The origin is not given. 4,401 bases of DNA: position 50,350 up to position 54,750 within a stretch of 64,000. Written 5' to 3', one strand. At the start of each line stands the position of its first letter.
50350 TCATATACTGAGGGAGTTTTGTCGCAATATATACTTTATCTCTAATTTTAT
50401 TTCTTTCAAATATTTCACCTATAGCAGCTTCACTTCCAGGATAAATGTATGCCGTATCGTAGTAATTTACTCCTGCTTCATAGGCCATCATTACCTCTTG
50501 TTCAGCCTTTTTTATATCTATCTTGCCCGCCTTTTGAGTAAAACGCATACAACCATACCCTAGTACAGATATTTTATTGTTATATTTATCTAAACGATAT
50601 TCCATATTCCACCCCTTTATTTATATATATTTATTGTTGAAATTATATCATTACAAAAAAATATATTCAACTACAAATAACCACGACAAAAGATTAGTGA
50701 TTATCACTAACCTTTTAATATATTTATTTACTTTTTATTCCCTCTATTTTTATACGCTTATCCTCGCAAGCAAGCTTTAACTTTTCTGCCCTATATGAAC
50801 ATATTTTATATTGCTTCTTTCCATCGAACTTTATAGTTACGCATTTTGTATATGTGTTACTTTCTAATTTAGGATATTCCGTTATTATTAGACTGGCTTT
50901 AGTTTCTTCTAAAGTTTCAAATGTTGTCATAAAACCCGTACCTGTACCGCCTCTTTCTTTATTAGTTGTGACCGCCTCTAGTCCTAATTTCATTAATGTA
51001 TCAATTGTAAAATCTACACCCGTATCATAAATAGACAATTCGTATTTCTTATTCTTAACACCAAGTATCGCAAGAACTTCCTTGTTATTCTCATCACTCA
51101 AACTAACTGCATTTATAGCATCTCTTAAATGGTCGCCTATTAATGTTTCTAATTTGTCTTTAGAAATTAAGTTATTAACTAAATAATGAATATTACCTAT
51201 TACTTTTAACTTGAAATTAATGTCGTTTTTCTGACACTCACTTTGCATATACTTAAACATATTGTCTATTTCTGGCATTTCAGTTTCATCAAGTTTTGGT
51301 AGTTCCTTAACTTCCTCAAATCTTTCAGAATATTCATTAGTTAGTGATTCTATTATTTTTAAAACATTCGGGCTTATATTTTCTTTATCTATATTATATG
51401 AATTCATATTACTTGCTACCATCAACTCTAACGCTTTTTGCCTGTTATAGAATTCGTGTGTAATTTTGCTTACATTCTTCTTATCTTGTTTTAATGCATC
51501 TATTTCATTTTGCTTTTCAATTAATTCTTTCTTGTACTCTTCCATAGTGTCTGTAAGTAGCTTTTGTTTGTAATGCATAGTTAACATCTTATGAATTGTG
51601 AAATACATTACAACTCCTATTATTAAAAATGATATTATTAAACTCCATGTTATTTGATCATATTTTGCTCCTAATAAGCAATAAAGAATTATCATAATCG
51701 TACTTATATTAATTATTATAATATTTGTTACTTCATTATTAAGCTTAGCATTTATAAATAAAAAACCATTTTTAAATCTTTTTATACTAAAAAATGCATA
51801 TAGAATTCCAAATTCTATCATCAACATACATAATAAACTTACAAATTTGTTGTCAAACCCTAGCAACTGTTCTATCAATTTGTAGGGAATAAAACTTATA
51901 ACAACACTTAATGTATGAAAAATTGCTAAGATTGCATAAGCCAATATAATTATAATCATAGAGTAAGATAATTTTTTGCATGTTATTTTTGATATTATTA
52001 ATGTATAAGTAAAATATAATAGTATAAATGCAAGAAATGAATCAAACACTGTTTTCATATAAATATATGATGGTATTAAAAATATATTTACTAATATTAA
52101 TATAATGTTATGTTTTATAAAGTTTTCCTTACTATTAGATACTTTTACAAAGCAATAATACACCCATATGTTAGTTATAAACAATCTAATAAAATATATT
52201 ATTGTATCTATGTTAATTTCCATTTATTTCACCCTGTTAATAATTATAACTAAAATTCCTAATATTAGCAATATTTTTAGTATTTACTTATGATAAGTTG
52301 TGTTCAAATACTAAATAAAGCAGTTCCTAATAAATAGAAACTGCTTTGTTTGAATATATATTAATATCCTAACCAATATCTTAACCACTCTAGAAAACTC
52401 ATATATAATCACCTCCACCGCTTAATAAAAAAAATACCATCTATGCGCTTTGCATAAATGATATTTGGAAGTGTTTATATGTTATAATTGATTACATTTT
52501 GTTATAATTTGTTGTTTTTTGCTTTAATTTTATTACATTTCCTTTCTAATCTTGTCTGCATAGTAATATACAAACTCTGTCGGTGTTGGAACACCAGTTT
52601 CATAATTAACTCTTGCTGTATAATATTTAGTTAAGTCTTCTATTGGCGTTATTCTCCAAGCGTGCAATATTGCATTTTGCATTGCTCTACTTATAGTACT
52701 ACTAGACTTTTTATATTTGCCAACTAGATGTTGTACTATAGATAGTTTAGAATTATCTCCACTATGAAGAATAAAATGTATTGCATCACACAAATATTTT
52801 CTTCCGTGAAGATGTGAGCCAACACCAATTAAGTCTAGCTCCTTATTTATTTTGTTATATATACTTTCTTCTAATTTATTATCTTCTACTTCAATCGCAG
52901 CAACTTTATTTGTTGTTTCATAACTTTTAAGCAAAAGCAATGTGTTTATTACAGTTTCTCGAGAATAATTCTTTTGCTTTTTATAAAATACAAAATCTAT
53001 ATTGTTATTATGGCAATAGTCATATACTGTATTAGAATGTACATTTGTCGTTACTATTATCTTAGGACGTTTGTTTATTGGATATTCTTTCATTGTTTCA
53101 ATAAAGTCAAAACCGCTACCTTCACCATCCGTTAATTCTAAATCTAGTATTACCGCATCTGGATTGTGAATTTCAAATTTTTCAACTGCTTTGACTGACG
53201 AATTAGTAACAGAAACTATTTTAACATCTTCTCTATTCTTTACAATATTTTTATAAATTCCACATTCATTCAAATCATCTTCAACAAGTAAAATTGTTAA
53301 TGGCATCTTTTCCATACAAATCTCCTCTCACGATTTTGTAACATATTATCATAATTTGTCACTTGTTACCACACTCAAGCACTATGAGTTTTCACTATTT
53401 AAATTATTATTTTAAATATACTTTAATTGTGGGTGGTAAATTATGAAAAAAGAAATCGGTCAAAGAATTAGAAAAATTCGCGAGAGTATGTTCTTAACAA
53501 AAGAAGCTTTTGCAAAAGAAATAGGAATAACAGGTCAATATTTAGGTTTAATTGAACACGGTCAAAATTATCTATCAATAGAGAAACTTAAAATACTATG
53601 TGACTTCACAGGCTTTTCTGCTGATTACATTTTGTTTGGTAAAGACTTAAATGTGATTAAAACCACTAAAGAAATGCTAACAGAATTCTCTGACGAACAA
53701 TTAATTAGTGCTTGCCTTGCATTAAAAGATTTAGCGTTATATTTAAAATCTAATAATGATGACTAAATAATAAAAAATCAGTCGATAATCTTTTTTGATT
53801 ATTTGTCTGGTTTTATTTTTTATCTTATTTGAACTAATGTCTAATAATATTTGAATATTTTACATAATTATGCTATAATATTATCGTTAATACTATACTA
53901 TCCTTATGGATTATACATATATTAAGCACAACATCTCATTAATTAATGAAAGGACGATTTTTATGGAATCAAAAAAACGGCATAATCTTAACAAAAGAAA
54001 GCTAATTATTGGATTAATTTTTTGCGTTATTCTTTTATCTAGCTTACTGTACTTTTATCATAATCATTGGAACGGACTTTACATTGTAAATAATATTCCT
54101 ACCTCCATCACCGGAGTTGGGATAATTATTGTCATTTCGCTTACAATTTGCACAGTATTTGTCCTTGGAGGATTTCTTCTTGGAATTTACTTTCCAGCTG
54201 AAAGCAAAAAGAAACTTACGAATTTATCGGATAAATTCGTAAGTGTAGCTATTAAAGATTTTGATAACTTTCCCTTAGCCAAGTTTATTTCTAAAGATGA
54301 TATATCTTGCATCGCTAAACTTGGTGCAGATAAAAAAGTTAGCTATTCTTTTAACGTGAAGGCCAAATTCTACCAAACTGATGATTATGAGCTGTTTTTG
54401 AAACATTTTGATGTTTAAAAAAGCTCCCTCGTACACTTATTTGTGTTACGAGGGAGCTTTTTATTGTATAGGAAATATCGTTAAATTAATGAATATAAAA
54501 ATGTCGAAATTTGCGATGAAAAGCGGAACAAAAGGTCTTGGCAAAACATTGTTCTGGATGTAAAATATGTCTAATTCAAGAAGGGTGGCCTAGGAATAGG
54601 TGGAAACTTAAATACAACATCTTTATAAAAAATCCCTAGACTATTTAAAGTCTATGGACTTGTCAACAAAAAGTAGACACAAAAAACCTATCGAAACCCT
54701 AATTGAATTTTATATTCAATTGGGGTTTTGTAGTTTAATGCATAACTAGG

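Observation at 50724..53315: Unusual signalling module: Spo0A-type response regulator, SD-preceded 13-codon Trp/Tyr-rich ORF, and an AgrC/ComD-like multi-TM histidine kinase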

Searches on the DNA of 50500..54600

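Call 84: search_rna_families(source=window, start=50500, end=54600, threshold=evalue, max_evalue=1)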
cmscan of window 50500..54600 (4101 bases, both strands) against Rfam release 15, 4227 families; matches with E-value up to 1: 5.
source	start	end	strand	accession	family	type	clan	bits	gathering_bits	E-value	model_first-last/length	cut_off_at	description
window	54402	54466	+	RF02838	Ref55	Gene; sRNA;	-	29.8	43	0.22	1-54/54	no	Enterococcus sRNA 55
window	54138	54271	+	RF03046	Pseudomonadales-1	Gene; sRNA;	-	26.8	68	0.0018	1-164/164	no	Pseudomonadales-1 RNA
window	54383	54468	+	RF03155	TD-1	Cis-reg;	CL00124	25.3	64.5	0.42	1-120/120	no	TD-1 RNA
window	53267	53346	-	RF01767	SAM-III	Cis-reg; riboswitch;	-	19.7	45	0.61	1-82/82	no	SAM-III riboswitch aptamer (SMK box)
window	52309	52346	+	RF02897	S808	Gene; sRNA;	-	17.6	76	0.33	157-194/255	no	Staphylococcus sRNA 808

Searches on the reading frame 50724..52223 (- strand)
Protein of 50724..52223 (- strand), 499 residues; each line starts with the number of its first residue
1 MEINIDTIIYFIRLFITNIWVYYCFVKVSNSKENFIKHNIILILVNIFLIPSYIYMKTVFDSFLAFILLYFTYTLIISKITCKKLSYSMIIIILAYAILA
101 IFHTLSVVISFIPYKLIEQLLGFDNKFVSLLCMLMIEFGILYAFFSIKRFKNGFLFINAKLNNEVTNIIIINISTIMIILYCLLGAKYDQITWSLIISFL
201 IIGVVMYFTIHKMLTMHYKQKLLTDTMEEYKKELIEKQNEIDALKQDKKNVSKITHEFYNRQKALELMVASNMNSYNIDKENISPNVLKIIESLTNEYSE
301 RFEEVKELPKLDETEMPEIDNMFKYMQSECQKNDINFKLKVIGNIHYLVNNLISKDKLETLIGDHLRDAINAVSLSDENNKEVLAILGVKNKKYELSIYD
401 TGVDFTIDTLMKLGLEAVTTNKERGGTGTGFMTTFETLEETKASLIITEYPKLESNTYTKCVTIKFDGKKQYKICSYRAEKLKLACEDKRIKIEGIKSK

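Call 3: search_protein_families(library=pfam, proteins=[window:50724-52223:-], max_evalue=0.01)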
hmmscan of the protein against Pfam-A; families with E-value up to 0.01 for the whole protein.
window:50724-52223:- (499 aa): 0 families

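Call 5: search_protein_families(library=pfam, proteins=[window:50724-52223:-], max_evalue=10)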
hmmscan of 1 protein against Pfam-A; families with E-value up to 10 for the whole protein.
window:50724-52223:- (499 aa): 3 families
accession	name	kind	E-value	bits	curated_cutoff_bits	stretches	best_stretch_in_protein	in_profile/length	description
PF02518.31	HATPase_c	-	0.11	13.4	26.4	1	362-447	10-93/111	Histidine kinase-, DNA gyrase B-, and HSP90-like ATPase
PF23134.2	TRIP4_3rd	-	0.25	12.2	27.7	1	229-262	17-50/54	TRIP4, third domain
PF18035.6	Bap31_Bap29_C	-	0.34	11.4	30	1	227-246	3-22/52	Bap31/Bap29 cytoplasmic coiled-coil domain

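Call 6: search_protein_families(library=ncbifam, proteins=[window:50724-52223:-], max_evalue=1)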
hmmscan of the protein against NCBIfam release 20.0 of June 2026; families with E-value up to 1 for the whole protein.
window:50724-52223:- (499 aa): 1 family
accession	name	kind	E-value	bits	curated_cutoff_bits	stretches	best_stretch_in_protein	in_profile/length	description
NF008672.1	PRK11677.1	equivalog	0.58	10.1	150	1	192-241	2-52/133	Z-ring associated protein ZapG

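Call 7: search_solved_structures(query=window:50724-52223:-, max_evalue=10, show_alignments=2)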
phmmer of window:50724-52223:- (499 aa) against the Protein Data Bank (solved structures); distinct sequences matched with E-value up to 10: 6.
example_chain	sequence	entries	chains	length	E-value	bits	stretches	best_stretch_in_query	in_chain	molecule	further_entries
3d36_A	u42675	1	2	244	0.042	16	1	379-447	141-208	Sporulation kinase B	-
7xge_A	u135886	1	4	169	0.16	14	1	213-348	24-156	BCL-xL and MCL-1 dual binder 2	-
7xgf_A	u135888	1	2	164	0.17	14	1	213-347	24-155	BCL-xL and MCL-1 dual inhibitor 2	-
6dlm_A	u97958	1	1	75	2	10.5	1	281-328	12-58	DHD127_A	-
6dd8_A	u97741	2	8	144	4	9.5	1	262-347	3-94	Synaptonemal complex protein 3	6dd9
9d3e_A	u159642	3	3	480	6.2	8.8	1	86-191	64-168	Human CCR6 | CCR6, Soluble cytochrome b562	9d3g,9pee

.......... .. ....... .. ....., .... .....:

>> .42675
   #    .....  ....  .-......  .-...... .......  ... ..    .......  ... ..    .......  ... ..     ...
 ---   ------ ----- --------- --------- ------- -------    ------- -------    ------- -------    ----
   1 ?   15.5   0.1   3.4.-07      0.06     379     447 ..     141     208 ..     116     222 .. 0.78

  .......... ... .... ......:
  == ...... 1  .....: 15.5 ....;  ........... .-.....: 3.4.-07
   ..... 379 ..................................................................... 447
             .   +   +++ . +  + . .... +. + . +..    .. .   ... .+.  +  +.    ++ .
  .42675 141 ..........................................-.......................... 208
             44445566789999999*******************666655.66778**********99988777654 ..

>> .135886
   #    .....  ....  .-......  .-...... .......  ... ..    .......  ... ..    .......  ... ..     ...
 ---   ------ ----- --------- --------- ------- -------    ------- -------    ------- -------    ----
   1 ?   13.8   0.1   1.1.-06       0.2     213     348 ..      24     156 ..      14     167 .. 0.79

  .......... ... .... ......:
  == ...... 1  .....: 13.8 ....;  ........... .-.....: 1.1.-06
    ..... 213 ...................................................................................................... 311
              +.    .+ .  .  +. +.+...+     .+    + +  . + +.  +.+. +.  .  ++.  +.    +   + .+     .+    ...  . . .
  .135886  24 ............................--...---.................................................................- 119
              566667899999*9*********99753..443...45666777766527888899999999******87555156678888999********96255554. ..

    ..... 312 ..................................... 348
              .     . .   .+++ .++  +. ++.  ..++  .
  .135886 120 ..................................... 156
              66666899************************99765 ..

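Call 8: find_homologous_proteins(query=window:50724-52223:-)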
Query window:50724-52223:- (499 aa): 1005 proteins with E <= 0.001 among 8000 candidates; the best 120 are listed.
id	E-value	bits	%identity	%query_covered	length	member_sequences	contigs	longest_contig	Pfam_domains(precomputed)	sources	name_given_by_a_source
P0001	0.0e+0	1071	100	100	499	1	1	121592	-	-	-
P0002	7.1e-228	775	72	100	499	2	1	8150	-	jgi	-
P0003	1.3e-215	735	69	100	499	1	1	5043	-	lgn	-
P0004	9.7e-213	725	67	98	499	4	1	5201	-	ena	-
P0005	1.0e-210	719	68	99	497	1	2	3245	-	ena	-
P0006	3.2e-210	717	67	99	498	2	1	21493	-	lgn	-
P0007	5.3e-210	716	67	100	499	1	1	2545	-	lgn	-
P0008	2.5e-209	714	66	99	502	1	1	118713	-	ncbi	-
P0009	9.0e-208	709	65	99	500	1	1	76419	-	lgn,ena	-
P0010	4.0e-207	707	65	99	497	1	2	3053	-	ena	-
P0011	7.3e-205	699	65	98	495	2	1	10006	-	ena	-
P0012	2.4e-203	694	65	97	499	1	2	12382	-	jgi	-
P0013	4.5e-203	693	63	99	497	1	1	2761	-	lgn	-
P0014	6.9e-203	693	65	99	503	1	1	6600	-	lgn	-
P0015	2.2e-201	688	64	99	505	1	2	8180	-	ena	-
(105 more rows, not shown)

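Call 11: find_related_loci(query=A1, collection=genome_contigs, flank=5000)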
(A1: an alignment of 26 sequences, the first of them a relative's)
Query A1 (499 aa) in genome_contigs; peptide patterns used: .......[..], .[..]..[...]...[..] (x = any residue, [..] = any of these).
201 stretches matched a pattern; 135 encode a relative of the query (tblastn E <= 1e-3); the best 80 are kept; 79 distinct loci.
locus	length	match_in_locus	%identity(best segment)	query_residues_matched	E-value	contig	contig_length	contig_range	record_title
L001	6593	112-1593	66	1-494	0e+0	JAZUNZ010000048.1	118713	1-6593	MAG: Clostridia bacterium isolate T1900044879_TS20190345.MAGScoT_cleanbin_000011 SGB_3199_k141_107876, whole genome shot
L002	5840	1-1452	66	16-499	0e+0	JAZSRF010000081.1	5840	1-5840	MAG: Clostridia bacterium isolate T1900044539_TS20190005.MAGScoT_cleanbin_000034 SGB_44_k141_2251638, whole genome shotg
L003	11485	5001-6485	61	3-497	0e+0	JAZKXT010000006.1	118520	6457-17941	MAG: Clostridia bacterium isolate T1900045116_TC20190110.MAGScoT_cleanbin_000010 SGB_4808_k141_2774740, whole genome sho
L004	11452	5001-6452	55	1-483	4e-167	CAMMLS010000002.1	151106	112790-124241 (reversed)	MAG: uncultured Clostridium sp. isolate ERR4836940_bin.30_MetaWRAP_v1.1_MAG genome assembly, contig: NODE_11_length_1511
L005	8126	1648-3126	51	1-499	3e-155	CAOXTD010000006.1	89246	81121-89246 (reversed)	MAG TPA_asm: uncultured Clostridia bacterium isolate MGBC109261 genome assembly, contig: MGBC109261.6, whole genome shot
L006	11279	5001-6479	51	8-499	1e-146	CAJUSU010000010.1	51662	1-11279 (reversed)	MAG TPA_asm: uncultured Clostridia bacterium isolate MGBC166183 genome assembly, contig: MGBC166183.10, whole genome sho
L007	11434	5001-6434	52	6-483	3e-146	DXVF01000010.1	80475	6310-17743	MAG TPA_asm: Clostridiales bacterium isolate HRGM_Genome_3086 HRGM_Genome_3086_10, whole genome shotgun sequence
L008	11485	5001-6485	54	1-498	3e-145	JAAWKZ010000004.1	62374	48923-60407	MAG: Clostridia bacterium isolate ABMPRH_45_3 SL341412_scaffold_477, whole genome shotgun sequence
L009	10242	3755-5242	52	1-496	6e-144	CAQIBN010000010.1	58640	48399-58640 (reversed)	MAG TPA_asm: uncultured Clostridia bacterium isolate MGBC124165 genome assembly, contig: MGBC124165.10, whole genome sho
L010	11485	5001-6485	50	1-494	3e-142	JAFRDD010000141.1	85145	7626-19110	MAG: Clostridia bacterium isolate RGIG2387 Goat_Ileum-4__c269828, whole genome shotgun sequence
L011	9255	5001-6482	51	1-494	5e-140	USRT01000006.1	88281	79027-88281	uncultured Clostridium sp. isolate UMGS2019 genome assembly, contig: NODE_54_length_88281_cov_34.563870, whole genome sh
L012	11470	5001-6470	49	1-490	9e-134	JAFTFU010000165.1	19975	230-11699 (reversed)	MAG: Clostridia bacterium isolate RGIG3779 Roe_deer_Abomasum-4__c146808, whole genome shotgun sequence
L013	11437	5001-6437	46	3-493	2e-130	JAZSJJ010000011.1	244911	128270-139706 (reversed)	MAG: Clostridia bacterium isolate T1900044565_TS20190031.MAGScoT_cleanbin_000015 SGB_399_k141_192722, whole genome shotg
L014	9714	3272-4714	46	3-493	6e-130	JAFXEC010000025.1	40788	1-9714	MAG: Clostridia bacterium isolate RGIG6332 Sheep_Rectum-3__c374563, whole genome shotgun sequence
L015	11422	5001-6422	47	3-486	4e-130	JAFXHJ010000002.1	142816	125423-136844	MAG: Clostridia bacterium isolate RGIG6416 Sheep_Rectum-5__c37834, whole genome shotgun sequence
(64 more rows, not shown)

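Call 43: predict_structure(alignment_id=A1)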
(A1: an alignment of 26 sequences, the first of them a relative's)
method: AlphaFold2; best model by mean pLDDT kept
length: 499 residues; sequences in the alignment: 26
mean_pLDDT: 75.4   pTM: 0.40
mean pLDDT of the five models: 75.4, 71.2, 69.6, 68.6, 67.1
residues with pLDDT >= 90: 8; 70-90: 348; 50-70: 123; < 50: 20
segments of 3 or more residues with pLDDT < 50: 1-3, 273-282
pLDDT, mean of each block of 10 residues (from residue 1): 66 88 85 78 88 79 75 86 81 86 86 79 79 87 81 70 64 67 59 67 73 74 80 81 74 65 59 47 54 55 57 81 84 86 79 78 82 79 88 87 80 62 53 69 86 75 87 87 83 73
secondary structure, 60 per line:
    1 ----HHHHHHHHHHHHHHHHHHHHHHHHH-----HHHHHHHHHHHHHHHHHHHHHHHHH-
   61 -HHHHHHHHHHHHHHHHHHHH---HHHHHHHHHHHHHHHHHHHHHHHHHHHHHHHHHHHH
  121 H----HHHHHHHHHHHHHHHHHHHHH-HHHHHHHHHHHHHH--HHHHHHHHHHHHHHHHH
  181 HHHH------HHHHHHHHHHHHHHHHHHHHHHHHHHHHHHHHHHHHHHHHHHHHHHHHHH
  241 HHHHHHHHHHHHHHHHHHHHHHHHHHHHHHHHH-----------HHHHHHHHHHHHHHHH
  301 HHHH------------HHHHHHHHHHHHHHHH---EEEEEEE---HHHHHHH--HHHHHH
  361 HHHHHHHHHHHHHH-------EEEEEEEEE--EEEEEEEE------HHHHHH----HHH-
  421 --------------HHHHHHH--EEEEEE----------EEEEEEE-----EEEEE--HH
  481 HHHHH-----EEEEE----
elements in order: H5-29 H35-59 H62-81 H85-121 H126-146 H148-161 H164-184 H191-273 H285-304 H317-332 E336-342 H346-352 H355-374 E382-390 E393-400 H407-412 H435-441 E444-449 E460-466 E472-476 H479-485 E491-495

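Call 46: fold_search(model_id=the predicted structure, library=pdb)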
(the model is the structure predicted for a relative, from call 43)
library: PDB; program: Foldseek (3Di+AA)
matches with E <= 10: 638; with E <= 0.001: 40
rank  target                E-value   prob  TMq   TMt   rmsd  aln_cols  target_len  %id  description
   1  8vc9_A                4.4e-05  1.00  0.25  0.32  19.9       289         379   17  Hybrid response regulator LvrB from Leptospira / phosphorylated REC form (released 2024-12-18)
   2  8g3a_D                4.4e-05  1.00  0.23  0.33  18.3       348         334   14  BceAB-S nucleotide free TM state 1 (released 2023-06-21)
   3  8vc9_B                8.8e-05  1.00  0.25  0.33  20.0       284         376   16  Hybrid response regulator LvrB from Leptospira / phosphorylated REC form (released 2024-12-18)
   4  8vc9_D                1.1e-04  1.00  0.24  0.30  19.7       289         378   17  Hybrid response regulator LvrB from Leptospira / phosphorylated REC form (released 2024-12-18)
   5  9jfj_A                1.2e-04  1.00  0.21  0.42  16.0       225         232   14  Crystal structure of the cytoplasmic domain of ZraS in ADP-bound form (released 2025-03-26)
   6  9jfj_B                1.6e-04  1.00  0.22  0.43  17.8       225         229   15  Crystal structure of the cytoplasmic domain of ZraS in ADP-bound form (released 2025-03-26)
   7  4zki_A                1.6e-04  1.00  0.21  0.41  15.8       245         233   19  The crystal structure of Histidine Kinase YycG with ADP (released 2016-05-04)
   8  7zp0_E                2.0e-04  1.00  0.19  0.38  17.7       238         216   11  Crystal structure of CusS histidine kinase catalytic core from Escherichia coli (released 2022-08-31)
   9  6rgy_B                2.5e-04  1.00  0.22  0.42  16.5       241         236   13  Revisiting pH-gated conformational switch. Complex HK853-RR468 pH 7.5 (released 2020-02-19)
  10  6rgy_A                2.5e-04  1.00  0.22  0.42  15.6       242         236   13  Revisiting pH-gated conformational switch. Complex HK853-RR468 pH 7.5 (released 2020-02-19)
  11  6dk7_E                2.8e-04  1.00  0.23  0.46  14.4       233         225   11  RetS histidine kinase region with cobalt (released 2019-03-20)
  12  6e95_A                2.8e-04  1.00  0.26  0.44  10.4       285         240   13  Chimeric structure of Saccharomyces cerevisiae GCN4 leucine zipper fused to Staphylococcus aureus AgrC cytoplasmic his (released 2019-02-27)
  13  8vc9_F                2.9e-04  1.00  0.25  0.31  19.9       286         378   17  Hybrid response regulator LvrB from Leptospira / phosphorylated REC form (released 2024-12-18)
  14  6e52_A                3.2e-04  1.00  0.26  0.44  10.5       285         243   13  Chimeric structure of Saccharomyces cerevisiae GCN4 leucine zipper fused to Staphylococcus aureus AgrC cytoplasmic his (released 2019-02-27)
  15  8vc9_E                3.4e-04  1.00  0.25  0.33  19.9       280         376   16  Hybrid response regulator LvrB from Leptospira / phosphorylated REC form (released 2024-12-18)
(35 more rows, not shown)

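Call 69: search_protein_families(library=padloc, proteins=[window:50724-52223:-], max_evalue=0.01)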
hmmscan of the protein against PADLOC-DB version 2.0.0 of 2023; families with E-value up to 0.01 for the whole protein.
window:50724-52223:- (499 aa): 0 families

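Call 70: search_protein_families(library=phrogs, proteins=[window:50724-52223:-], max_evalue=0.001)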
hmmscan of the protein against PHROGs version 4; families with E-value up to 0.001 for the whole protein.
window:50724-52223:- (499 aa): 0 families

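Call 86: search_protein_representatives(alignment_id=A1)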
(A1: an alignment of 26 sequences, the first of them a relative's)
Query: 26 sequences, 495 profile positions. Proteins with E-value up to 0.001 (for the whole library): 1401; up to 1e-10: 1125; up to 1e-30: 707. The best 150 are listed.
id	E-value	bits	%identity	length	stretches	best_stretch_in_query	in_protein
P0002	9.6e-227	769.8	-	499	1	1-494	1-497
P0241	2.2e-192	656.5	-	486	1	4-493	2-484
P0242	3.5e-177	606.4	-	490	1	4-493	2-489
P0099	6.6e-174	595.6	-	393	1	122-491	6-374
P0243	1.7e-154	531.5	-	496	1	4-492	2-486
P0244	3.7e-147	507.3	-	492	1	5-492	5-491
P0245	8.3e-142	489.7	-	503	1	1-490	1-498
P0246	1.3e-139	482.4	-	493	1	5-483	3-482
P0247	2.6e-138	478.1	-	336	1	157-490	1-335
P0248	1.2e-135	469.3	-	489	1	7-492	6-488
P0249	2.5e-135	468.3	-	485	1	5-491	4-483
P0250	1.9e-132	458.8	-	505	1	3-493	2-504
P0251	9.2e-130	449.9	-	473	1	5-472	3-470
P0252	1.1e-128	446.4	-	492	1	4-493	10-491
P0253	3.6e-127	441.4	-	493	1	7-493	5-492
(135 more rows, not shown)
